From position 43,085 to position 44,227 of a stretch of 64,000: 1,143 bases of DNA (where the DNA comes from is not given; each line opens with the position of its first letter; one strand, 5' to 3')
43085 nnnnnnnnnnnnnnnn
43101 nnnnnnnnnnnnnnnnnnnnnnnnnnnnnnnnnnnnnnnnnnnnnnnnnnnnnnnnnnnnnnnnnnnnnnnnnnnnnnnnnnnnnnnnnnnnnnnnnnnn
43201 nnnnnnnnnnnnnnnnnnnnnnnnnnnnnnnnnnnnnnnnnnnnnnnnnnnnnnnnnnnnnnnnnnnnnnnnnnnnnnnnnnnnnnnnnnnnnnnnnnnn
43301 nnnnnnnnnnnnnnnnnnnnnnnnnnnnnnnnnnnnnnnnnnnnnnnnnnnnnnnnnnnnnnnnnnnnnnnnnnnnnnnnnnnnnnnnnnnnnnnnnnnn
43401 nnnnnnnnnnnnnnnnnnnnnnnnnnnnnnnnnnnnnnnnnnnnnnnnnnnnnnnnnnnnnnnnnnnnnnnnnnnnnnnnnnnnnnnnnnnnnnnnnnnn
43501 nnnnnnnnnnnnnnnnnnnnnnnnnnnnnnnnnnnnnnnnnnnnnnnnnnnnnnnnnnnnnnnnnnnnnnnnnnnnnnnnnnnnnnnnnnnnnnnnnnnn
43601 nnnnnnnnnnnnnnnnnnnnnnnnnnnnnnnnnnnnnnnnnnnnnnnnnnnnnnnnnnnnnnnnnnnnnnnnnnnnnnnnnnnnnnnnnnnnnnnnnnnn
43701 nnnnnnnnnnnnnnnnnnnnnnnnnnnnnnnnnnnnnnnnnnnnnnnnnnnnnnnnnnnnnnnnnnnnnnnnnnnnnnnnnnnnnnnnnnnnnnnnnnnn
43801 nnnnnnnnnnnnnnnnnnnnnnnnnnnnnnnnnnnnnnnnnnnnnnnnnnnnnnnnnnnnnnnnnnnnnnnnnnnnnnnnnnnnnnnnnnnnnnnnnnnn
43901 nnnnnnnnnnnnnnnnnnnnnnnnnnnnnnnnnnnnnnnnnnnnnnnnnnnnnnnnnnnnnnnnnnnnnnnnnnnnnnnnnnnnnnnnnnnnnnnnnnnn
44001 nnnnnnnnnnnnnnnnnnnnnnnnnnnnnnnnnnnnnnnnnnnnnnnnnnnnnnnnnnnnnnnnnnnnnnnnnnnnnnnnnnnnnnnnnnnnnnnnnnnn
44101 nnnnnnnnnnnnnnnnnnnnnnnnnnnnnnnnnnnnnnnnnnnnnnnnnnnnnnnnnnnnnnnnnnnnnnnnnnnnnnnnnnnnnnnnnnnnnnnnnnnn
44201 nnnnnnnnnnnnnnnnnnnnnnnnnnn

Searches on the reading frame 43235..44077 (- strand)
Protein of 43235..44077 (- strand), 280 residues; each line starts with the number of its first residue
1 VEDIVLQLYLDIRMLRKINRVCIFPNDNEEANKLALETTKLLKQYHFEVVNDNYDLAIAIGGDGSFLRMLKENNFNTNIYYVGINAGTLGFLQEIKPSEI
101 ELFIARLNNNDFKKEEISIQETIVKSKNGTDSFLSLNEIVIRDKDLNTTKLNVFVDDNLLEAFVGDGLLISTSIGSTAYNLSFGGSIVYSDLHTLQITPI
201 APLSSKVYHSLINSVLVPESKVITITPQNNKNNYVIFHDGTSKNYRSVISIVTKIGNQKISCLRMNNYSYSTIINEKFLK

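Call 9: search_protein_families(library=pfam, proteins=[window:43235-44077:-])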
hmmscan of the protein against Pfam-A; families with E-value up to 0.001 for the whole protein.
window:43235-44077:- (280 aa): 3 families
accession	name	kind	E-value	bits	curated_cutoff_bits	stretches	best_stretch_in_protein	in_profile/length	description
PF20143.4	NAD_kinase_C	-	5e-17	62.3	23.7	1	137-246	2-106/126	ATP-NAD kinase C-terminal domain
PF01513.26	NAD_kinase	-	6.6e-09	36.6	25.5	1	49-111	68-129/130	ATP-NAD kinase N-terminal domain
PF08244.19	Glyco_hydro_32C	-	0.00012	22.6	21.9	1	71-174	58-130/158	Glycosyl hydrolases family 32 C terminal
